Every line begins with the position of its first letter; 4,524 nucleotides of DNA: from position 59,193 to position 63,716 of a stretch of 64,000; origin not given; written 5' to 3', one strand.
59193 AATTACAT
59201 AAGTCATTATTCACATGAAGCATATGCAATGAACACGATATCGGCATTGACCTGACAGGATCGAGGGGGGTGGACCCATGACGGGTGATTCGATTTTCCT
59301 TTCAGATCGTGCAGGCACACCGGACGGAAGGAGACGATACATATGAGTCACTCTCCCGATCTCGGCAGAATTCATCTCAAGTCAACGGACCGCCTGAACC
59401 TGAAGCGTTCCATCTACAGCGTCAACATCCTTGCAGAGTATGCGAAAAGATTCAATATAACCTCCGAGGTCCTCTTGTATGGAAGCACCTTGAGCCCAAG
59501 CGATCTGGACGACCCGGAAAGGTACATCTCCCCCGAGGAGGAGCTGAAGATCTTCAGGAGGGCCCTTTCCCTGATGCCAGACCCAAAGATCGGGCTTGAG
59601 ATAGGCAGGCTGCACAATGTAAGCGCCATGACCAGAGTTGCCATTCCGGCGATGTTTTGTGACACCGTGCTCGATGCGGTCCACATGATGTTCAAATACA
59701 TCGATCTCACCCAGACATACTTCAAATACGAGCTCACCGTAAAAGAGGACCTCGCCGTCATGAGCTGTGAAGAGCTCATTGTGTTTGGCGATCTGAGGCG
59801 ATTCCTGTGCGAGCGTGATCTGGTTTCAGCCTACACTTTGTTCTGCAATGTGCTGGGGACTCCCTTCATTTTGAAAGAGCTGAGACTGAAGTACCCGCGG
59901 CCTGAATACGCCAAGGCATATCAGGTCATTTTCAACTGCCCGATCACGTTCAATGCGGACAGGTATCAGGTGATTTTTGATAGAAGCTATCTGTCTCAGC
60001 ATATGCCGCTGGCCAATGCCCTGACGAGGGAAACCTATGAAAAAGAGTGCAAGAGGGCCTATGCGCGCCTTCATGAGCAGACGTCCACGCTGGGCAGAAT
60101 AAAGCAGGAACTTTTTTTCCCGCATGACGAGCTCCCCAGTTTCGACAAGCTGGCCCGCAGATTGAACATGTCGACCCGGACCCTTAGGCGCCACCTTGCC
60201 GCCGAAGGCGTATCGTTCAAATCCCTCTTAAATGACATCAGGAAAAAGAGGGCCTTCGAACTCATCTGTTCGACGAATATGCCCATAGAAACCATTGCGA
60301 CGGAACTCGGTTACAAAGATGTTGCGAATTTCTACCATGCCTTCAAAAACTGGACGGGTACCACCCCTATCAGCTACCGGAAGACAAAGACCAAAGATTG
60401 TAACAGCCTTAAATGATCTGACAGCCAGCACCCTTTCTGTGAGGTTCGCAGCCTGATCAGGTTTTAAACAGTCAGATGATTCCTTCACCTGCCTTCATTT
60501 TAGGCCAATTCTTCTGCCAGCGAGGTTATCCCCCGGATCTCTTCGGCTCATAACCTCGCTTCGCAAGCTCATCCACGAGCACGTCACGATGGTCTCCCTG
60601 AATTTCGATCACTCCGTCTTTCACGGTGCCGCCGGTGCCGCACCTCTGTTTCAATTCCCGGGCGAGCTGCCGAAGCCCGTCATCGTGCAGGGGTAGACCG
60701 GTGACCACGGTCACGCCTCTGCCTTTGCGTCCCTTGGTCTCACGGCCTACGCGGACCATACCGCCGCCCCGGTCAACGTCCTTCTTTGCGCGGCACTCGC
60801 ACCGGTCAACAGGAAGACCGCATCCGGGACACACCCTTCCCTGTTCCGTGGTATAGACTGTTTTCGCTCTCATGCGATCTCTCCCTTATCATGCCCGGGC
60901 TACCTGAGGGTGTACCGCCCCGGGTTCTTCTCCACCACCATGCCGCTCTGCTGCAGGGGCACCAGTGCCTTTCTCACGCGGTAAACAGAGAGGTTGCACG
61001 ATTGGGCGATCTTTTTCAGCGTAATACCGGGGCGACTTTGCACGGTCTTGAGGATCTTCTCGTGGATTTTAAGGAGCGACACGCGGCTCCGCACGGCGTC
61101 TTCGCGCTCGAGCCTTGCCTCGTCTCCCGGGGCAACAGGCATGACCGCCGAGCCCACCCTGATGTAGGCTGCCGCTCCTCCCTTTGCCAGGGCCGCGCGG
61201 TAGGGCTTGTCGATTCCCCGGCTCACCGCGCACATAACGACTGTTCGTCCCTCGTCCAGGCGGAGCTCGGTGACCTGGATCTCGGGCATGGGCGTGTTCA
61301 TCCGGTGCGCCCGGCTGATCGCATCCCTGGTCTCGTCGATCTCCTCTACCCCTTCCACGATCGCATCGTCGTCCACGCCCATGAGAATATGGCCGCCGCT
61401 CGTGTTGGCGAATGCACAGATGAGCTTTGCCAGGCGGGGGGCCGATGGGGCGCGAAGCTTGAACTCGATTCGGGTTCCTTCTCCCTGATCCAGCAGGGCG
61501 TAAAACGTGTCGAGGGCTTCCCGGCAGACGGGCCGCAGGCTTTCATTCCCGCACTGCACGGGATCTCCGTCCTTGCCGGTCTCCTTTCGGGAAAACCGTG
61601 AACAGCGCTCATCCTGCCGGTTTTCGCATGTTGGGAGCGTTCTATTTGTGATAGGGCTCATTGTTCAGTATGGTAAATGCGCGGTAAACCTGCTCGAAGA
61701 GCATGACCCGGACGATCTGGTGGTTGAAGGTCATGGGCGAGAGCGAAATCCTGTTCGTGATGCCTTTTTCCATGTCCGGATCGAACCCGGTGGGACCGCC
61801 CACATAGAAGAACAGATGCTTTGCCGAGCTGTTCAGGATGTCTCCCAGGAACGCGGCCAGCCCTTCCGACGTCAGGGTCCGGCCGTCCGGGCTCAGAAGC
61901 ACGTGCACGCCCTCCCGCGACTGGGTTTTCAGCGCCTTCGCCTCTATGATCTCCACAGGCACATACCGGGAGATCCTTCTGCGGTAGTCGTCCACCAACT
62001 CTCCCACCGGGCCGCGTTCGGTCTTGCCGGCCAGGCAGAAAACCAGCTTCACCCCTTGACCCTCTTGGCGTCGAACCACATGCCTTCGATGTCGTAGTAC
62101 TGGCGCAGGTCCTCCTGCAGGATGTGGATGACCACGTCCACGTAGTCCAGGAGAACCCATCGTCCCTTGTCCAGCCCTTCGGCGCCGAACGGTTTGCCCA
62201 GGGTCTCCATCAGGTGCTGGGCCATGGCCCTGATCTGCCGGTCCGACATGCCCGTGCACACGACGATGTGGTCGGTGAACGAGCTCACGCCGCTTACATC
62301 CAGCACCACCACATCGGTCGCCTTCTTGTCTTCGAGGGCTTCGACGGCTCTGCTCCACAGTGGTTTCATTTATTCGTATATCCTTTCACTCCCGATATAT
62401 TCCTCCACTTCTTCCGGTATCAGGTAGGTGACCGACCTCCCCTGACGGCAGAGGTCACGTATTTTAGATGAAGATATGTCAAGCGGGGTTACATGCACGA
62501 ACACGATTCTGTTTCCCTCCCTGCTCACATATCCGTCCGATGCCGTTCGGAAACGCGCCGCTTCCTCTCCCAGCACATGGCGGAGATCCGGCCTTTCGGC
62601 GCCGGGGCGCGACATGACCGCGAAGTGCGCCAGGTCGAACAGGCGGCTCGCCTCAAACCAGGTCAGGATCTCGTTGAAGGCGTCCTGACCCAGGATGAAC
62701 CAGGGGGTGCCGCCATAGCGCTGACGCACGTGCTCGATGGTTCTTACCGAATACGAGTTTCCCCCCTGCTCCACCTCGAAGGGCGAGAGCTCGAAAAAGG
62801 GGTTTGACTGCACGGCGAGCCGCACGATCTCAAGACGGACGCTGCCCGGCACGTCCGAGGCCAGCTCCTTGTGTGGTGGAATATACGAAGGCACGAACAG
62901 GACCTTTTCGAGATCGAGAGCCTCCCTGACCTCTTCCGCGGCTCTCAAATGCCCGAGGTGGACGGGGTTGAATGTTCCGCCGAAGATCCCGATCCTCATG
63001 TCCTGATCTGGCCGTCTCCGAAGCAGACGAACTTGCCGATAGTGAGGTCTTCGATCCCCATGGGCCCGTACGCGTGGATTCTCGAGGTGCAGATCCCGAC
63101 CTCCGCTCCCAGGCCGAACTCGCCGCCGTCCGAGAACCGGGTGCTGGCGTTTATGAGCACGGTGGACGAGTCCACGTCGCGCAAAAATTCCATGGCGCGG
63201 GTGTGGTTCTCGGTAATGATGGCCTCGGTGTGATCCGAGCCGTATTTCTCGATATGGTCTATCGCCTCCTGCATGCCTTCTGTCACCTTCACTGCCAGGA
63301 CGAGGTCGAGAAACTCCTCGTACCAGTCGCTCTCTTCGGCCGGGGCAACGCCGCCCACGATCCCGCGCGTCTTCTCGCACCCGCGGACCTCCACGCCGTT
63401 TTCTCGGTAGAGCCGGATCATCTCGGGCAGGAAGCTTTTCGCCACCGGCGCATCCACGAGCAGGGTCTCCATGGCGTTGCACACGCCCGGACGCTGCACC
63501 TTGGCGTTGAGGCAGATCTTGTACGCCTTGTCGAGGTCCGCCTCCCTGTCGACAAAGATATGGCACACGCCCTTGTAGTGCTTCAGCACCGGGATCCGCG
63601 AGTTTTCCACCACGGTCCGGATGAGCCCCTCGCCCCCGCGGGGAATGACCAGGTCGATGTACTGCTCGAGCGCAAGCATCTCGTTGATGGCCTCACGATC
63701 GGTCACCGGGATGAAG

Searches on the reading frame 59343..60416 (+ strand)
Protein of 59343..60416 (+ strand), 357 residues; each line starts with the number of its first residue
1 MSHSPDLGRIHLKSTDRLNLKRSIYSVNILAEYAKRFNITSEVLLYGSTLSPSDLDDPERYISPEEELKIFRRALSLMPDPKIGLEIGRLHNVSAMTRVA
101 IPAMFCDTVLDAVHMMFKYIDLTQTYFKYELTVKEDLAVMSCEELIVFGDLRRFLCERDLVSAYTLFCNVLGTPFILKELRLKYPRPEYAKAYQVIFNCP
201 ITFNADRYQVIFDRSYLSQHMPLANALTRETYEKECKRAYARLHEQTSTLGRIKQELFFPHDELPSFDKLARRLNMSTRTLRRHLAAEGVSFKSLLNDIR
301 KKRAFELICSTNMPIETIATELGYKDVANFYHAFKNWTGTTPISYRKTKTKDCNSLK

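Call 73: search_protein_families(library=pfam, proteins=[window:59343-60416:+], max_evalue=0.001)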
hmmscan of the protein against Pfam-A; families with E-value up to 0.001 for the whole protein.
window:59343-60416:+ (357 aa): 3 families
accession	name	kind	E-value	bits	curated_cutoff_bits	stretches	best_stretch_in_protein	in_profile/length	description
PF12625.12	Arabinose_bd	-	6.9e-32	111.5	27.6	1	44-220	7-184/185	Arabinose-binding domain of AraC transcription regulator, N-term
PF12833.13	HTH_18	-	6.8e-21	74.8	33.6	1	270-347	1-79/80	Helix-turn-helix domain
PF00165.29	HTH_AraC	-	1e-11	45.1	26.6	1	309-347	2-42/42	Bacterial regulatory helix-turn-helix proteins, AraC family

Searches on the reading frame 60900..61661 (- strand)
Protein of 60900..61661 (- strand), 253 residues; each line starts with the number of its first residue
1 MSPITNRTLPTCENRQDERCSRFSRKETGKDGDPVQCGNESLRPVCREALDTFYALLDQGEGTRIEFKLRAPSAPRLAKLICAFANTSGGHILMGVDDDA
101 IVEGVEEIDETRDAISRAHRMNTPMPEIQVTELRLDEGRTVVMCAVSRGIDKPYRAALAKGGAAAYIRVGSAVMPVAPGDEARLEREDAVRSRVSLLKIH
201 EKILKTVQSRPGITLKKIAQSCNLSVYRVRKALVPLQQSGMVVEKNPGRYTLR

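Call 73: search_protein_families(library=pfam, proteins=[window:60900-61661:-], max_evalue=0.001)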
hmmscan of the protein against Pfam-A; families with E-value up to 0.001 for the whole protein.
window:60900-61661:- (253 aa): 3 families
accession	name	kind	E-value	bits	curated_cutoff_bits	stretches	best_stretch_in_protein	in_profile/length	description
PF04326.19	SLFN_AlbA_2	-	3.7e-19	69.8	25.3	1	61-175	1-116/118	Schlafen, AlbA_2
PF13412.12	HTH_24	-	1.8e-05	24.6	21.9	1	198-242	3-47/48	Winged helix-turn-helix DNA-binding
PF08279.18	HTH_11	-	0.00044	20.5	25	1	201-249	3-52/55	HTH domain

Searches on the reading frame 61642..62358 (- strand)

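Call 73: search_protein_families(library=pfam, proteins=[window:61642-62358:-], max_evalue=0.001)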
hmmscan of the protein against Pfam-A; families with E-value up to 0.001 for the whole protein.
window:61642-62358:- (238 aa): 1 family
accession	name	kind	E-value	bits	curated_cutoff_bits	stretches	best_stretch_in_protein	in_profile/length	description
PF02590.22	SPOUT_MTase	-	3.6e-36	124.9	27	1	105-237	3-154/154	Predicted SPOUT methyltransferase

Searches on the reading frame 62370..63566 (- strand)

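Call 73: search_protein_families(library=pfam, proteins=[window:62370-63566:-], max_evalue=0.001)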
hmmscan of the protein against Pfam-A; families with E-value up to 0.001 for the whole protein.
window:62370-63566:- (398 aa): 1 family
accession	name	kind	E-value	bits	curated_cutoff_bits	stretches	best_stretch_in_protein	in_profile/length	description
PF01467.32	CTP_transf_like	-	1.1e-22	81.1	21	1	194-371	1-132/133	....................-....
